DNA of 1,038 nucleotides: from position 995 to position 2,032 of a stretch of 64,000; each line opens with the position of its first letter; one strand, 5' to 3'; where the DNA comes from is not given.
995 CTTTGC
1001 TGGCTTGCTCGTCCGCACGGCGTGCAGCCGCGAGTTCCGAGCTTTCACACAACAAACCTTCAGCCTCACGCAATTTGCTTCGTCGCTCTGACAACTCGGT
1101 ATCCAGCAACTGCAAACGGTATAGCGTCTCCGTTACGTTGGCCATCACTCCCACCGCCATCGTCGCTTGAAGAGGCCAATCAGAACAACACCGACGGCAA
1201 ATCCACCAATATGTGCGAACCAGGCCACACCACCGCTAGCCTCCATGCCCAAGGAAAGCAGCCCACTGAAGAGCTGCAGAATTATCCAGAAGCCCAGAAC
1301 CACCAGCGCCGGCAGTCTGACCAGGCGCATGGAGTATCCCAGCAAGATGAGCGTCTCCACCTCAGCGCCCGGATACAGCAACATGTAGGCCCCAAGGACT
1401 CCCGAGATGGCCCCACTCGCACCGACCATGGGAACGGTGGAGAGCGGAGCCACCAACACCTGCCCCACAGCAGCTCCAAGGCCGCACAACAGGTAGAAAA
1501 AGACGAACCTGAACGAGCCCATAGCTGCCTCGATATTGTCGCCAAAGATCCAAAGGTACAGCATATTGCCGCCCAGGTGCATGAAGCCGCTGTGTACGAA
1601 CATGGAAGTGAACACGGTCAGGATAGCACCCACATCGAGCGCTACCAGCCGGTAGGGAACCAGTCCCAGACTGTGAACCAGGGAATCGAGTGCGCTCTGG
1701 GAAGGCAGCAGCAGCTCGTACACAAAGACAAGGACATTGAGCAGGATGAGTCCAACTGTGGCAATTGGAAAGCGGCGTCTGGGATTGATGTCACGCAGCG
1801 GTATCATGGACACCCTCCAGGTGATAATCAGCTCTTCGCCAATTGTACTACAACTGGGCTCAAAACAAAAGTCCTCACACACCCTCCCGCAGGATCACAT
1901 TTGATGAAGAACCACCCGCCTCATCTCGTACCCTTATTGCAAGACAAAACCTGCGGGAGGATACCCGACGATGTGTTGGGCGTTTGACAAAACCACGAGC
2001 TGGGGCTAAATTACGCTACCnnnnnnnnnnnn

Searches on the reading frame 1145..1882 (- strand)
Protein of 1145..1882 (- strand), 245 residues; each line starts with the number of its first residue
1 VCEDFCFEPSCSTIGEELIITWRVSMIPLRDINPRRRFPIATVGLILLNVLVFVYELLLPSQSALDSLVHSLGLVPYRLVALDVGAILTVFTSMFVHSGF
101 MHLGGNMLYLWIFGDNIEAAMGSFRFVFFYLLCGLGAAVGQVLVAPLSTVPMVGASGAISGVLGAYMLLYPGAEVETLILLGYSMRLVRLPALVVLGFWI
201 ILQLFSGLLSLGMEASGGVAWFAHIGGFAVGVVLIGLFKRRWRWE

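Call 19: search_protein_families(library=pfam, proteins=[window:1145-1882:-])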
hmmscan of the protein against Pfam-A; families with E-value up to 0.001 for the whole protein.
window:1145-1882:- (245 aa): 1 family
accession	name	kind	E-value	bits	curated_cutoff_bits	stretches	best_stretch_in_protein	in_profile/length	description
PF01694.28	Rhomboid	-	1.8e-33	116.2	22.6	1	87-238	4-140/143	Rhomboid domain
